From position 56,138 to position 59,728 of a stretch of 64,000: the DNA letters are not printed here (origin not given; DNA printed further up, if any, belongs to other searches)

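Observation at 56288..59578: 1096-aa lipoprotein built from two families of aromatic-rich tandem repeats (YY/WW-rich ~28-aa units and ~50-aa '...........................' units)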

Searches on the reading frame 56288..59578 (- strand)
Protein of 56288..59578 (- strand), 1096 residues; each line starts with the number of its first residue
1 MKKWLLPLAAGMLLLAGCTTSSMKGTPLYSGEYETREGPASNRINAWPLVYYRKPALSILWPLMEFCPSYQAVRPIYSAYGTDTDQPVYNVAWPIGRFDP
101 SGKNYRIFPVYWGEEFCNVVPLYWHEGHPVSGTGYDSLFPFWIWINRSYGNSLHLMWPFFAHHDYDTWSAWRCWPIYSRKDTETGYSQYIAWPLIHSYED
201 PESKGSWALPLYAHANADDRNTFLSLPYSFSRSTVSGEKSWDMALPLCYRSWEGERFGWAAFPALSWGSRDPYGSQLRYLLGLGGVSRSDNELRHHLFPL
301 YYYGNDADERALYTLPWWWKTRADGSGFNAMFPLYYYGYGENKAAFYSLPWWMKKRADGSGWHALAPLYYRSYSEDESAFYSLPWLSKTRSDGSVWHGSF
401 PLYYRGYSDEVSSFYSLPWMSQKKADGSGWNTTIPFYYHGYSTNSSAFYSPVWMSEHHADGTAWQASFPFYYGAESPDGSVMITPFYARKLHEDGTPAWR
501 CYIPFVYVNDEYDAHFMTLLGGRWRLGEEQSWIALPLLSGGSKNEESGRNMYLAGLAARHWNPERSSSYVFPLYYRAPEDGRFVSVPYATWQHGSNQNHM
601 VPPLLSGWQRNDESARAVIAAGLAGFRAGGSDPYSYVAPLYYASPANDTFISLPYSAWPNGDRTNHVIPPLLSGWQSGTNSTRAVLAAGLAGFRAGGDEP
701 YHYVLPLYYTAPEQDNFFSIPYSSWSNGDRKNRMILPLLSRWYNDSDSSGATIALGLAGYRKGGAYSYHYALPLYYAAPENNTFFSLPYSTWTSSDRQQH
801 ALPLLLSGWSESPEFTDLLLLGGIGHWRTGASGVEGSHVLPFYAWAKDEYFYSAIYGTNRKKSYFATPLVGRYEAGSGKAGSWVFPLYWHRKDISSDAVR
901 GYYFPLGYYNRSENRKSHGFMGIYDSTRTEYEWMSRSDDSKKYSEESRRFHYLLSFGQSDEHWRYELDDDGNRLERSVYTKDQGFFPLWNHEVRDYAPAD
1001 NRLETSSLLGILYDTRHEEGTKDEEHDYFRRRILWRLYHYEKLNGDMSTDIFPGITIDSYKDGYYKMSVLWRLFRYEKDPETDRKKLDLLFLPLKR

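Call 3: search_protein_families(library=pfam, proteins=[window:56288-59578:-], max_evalue=1)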
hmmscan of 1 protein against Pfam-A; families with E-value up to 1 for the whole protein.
window:56288-59578:- (1096 aa): 1 family
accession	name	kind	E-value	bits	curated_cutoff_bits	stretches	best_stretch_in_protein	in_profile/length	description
PF18838.6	LPD23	-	0.15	12.3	27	1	958-974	41-57/58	Large polyvalent protein associated domain 23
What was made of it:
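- On YD / Rhs repeat proteins (Pfam RHS_repeat): Pfam hmmscan at E<=1 returns only LPD23 at E=0.15 (call 3).
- On Beta-propellers (Kelch, WD40, YWTD, PQQ, etc.): There is no Pfam hit (call 3).
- Closest known: YD/Rhs repeats. Different: There is no Pfam RHS_repeat or CW_binding match (call 3).
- Closest known: Lpt. Different: There is no family match (call 3).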

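Call 4: search_protein_families(library=ncbifam, proteins=[window:56288-59578:-], max_evalue=1)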
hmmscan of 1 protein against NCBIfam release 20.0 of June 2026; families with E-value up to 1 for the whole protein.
window:56288-59578:- (1096 aa): 1 family
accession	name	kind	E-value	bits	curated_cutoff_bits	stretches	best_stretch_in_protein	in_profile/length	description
NF047408.1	SA0632_fam_LP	equivalog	0.06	13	70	1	1-24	1-24/68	SA0632 family lipoprotein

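Call 8: find_homologous_proteins(query=window:56291-59578:-)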
Query window:56291-59578:- (1096 aa): 293 proteins with E <= 0.001 among 8000 candidates; the best 120 are listed.
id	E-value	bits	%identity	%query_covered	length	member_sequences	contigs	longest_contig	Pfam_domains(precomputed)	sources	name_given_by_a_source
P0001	0.0e+0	2627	100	100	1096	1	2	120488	-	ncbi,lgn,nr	ncbi:MAG: hypothetical protein JXR25_10465 [Pontiellaceae bacterium]|nr:hypothetical protein [Pontie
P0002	0.0e+0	1791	64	100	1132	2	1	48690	-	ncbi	-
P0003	0.0e+0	1749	63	100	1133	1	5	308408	-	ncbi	-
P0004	0.0e+0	1575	49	100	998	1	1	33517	-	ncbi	-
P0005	0.0e+0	1403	47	100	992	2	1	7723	-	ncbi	-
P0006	0.0e+0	1345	40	99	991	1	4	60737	-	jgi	-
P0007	0.0e+0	1319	51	100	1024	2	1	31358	-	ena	-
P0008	0.0e+0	1317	47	100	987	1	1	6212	-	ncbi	-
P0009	0.0e+0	1268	47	100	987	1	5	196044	-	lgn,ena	-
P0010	0.0e+0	1245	46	100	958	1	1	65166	-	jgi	jgi:hypothetical protein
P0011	0.0e+0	1244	45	100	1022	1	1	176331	-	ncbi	-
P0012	0.0e+0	1228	45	99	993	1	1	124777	-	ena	-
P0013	0.0e+0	1210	37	100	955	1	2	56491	-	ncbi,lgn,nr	ncbi:MAG: hypothetical protein K9M54_01775 [Kiritimatiellales bacterium]|nr:hypothetical protein [Ki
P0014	0.0e+0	1115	44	70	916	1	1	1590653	-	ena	-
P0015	0.0e+0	1097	49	69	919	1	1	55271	-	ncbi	-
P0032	1.2e-180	621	41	36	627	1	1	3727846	-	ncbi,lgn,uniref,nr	ncbi:hypothetical protein [Pontiella sulfatireligans]|uniref:Lipoprotein n=1 Tax=Pontiella sulfatire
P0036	8.8e-168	579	36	37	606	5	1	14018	-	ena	-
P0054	1.2e-144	502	30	100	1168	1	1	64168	-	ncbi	ncbi:hypothetical protein ACFLS1_02105 [Verrucomicrobiota bacterium]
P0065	3.3e-135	471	32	99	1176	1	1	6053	-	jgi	jgi:hypothetical protein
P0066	1.3e-134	469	33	64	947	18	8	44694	-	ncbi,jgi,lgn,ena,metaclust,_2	jgi:hypothetical protein|metaclust:\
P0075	6.1e-129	450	32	54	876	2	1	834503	-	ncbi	ncbi:MAG: hypothetical protein ACOX5G_10500 [Kiritimatiellia bacterium]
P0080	1.4e-127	446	30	99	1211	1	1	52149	-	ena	-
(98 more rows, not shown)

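Call 19: search_solved_structures(query=A1, max_evalue=1)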
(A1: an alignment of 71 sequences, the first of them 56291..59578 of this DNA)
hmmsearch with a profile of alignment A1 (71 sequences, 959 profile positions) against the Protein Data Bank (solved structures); distinct sequences matched with E-value up to 1: 1.
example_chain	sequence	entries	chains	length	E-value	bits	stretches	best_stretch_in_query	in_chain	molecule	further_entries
4hb5_A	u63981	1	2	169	0.28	12.2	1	212-307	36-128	Engineered Protein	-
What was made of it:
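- Closest known: Borrelia OspA: a lipoprotein with a single-layer beta-sheet. Different: There is no sequence similarity (calls 3, 19).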

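Call 20: search_protein_representatives(protein=window:56291-59578:-)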
Query: 1096 residues. Proteins with E-value up to 0.001 (for the whole library): 625; up to 1e-10: 420; up to 1e-30: 203. The best 150 are listed.
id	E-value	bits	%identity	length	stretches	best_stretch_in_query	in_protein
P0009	0.0e+00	1268.4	54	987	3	1-394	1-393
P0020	8.4e-273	924.9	54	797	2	649-1096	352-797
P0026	4.9e-213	726.9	48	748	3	1-318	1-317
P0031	1.1e-195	669.5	46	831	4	1-327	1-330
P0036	2.8e-168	578.7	48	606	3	4-228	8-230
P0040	5.0e-159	548.0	42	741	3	12-308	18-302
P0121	9.6e-147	507.3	36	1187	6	9-222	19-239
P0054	3.9e-145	502.0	33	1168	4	445-1095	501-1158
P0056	1.0e-144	500.7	38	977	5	8-254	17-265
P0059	1.4e-143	496.9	40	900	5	16-250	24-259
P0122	5.5e-140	485.0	35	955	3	703-1096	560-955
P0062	1.4e-137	477.0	38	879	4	14-260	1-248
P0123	2.0e-137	476.4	36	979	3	481-1096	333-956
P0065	1.1e-135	470.8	35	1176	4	453-1095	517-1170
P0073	9.8e-132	457.6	37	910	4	768-1096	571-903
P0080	4.6e-128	445.5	35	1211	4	550-1096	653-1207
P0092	1.3e-122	427.4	34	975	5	588-1096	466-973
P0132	8.4e-119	414.8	34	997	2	588-1096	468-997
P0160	5.8e-81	289.4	43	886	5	975-1096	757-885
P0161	1.9e-80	287.7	35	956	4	714-1096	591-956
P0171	1.1e-74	268.7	39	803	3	586-1096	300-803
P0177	1.5e-69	251.7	35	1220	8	10-118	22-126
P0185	1.6e-64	235.0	49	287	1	802-1096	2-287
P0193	6.4e-63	229.7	32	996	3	563-1096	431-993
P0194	1.6e-62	228.3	40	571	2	801-1096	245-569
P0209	2.7e-56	207.7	40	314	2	899-1096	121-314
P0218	6.6e-52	193.2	62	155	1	946-1096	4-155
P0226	1.4e-49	185.6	33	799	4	1001-1096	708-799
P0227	1.8e-49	185.1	35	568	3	797-1096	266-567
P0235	8.4e-46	173.0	36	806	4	1002-1096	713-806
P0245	3.7e-42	160.9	32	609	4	865-1096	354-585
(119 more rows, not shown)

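Call 21: find_encoding_contigs(protein=P0032, flank=8000, max_places=2)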
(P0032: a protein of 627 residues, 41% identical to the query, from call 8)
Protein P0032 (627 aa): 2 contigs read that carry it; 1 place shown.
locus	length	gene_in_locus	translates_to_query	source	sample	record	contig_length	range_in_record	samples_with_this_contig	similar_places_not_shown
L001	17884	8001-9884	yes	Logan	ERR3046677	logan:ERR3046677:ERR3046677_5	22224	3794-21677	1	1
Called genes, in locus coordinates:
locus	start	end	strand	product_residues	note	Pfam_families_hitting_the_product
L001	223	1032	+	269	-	PF09694:Gcw_chp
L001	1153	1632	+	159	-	PF22482:AsnC_trans_reg_3 (weak), PF01037:AsnC_trans_reg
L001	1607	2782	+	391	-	PF00155:Aminotran_1_2, PF00266:Aminotran_5 (weak), PF01053:Cys_Met_Meta_PP (faint)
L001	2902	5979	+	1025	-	PF12705:PDDEXK_1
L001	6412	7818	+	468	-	PF00753:Lactamase_B, PF13483:Lactamase_B_3 (weak), PF23023:Anti-Pycsar_Apyc1, PF12706:Lactamase_B_2, PF16661:Lactamase_B_6, PF10996:Beta-Casp, PF07521:RMMBL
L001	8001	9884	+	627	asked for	-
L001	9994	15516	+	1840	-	PF03797:Autotransporter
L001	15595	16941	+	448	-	PF03616:Glt_symporter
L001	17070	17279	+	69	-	PF07992:Pyr_redox_2 (weak)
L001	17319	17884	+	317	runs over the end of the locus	PF03016:Exostosin_GT47 (weak)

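Call 22: find_encoding_contigs(protein=P0014, flank=8000, max_places=2)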
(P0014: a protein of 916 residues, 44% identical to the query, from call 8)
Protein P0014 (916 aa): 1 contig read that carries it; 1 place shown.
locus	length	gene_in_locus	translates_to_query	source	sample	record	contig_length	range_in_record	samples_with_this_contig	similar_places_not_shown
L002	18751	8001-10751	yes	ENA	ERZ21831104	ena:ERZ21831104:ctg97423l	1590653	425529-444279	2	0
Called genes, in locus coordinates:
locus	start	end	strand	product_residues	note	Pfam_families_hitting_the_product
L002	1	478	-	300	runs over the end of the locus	PF00892:EamA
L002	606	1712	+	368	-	PF01118:Semialdhyde_dh, PF02774:Semialdhyde_dhC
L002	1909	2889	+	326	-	PF03983:SHD1 (faint)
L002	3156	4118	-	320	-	PF02899:Phage_int_SAM_1, PF13495:Phage_int_SAM_4 (weak), PF00589:Phage_integrase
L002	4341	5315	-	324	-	-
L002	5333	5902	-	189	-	-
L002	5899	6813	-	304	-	PF01180:DHO_dh, PF01207:Dus (weak), PF03060:NMO (weak)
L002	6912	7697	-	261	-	PF10418:DHODB_Fe-S_bind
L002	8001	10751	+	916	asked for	-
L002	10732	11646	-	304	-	PF01545:Cation_efflux, PF16916:ZT_dimer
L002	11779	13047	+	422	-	PF22148:Fervidolysin_NPro-like, PF00082:Peptidase_S8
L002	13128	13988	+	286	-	PF01513:NAD_kinase, PF20143:NAD_kinase_C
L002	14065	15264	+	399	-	PF00162:PGK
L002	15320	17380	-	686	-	PF00512:HisKA, PF02518:HATPase_c, PF23198:PDE8A_N (faint), PF00072:Response_reg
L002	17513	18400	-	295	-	PF00291:PALP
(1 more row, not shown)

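Call 23: find_encoding_contigs(protein=P0075, flank=8000, max_places=2)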
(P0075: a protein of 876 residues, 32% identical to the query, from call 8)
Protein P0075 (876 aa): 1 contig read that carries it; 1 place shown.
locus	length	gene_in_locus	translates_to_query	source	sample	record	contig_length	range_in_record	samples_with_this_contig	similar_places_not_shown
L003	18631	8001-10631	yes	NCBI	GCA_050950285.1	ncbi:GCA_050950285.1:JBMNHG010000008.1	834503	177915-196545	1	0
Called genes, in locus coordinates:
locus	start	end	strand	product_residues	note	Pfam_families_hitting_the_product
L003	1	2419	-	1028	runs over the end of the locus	PF07517:SecA_DEAD, PF00270:DEAD (faint), PF01043:SecA_PP_bind, PF21090:P-loop_SecA, PF07516:SecA_SW, PF02810:SEC-C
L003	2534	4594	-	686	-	-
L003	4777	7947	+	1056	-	-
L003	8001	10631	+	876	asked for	-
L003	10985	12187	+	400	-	PF00318:Ribosomal_S2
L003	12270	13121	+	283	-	PF00889:EF_TS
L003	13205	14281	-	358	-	PF00392:GntR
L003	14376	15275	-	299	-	PF00535:Glycos_transf_2, PF13641:Glyco_tranf_2_3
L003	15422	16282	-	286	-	-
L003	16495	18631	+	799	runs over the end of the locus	-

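Call 31: search_protein_families(library=pfam, proteins=[P0032, P0054, P0080, P0036, P0065, P0075, P0121, P0177], max_evalue=0.1)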
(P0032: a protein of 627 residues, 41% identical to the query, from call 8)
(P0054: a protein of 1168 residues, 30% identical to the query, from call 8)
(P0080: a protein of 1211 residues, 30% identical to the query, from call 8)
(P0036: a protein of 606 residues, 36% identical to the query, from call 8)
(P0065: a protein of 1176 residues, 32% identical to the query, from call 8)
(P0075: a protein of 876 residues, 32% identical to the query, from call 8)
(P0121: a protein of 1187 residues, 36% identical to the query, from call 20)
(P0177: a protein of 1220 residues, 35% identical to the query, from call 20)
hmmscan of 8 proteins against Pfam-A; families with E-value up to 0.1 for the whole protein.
P0032 (627 aa): 1 family
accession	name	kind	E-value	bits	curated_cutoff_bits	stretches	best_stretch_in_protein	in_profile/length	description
PF18368.7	Ig_GlcNase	-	0.081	13.5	26.3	0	102-121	57-76/105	Exo-beta-D-glucosaminidase Ig-fold domain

P0054 (1168 aa): 0 families

P0080 (1211 aa): 0 families

P0036 (606 aa): 0 families

P0065 (1176 aa): 0 families

P0075 (876 aa): 0 families

P0121 (1187 aa): 0 families

P0177 (1220 aa): 0 families
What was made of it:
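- On YD / Rhs repeat proteins (Pfam RHS_repeat): Eight homologues give nothing (call 31).
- On MORN repeats (Pfam MORN): There is no Pfam hit (calls 3, 31).
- On Choline/cell-wall-binding repeats (CW_binding_1) and WG/KWG repeats: There is no Pfam or NCBIfam hit (calls 3, 4, 31).
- Closest known: CPAP/SAS-4 G-box. Different: There is no sequence relationship: Pfam finds neither TCP10_C nor MORN (calls 3, 31).
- There is no match to any CBM, CW_binding, SLH, LysM or other glycan-binding family (calls 3, 4, 31). There is no OstA, LptC, AsmA or DUF490 Pfam match (calls 3, 31).
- Tried and rejected: Pfam, NCBIfam and PDB sequence searches with the protein, with a 71-sequence profile and with 8 homologues found nothing above noise (calls 3, 4, 19, 31).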
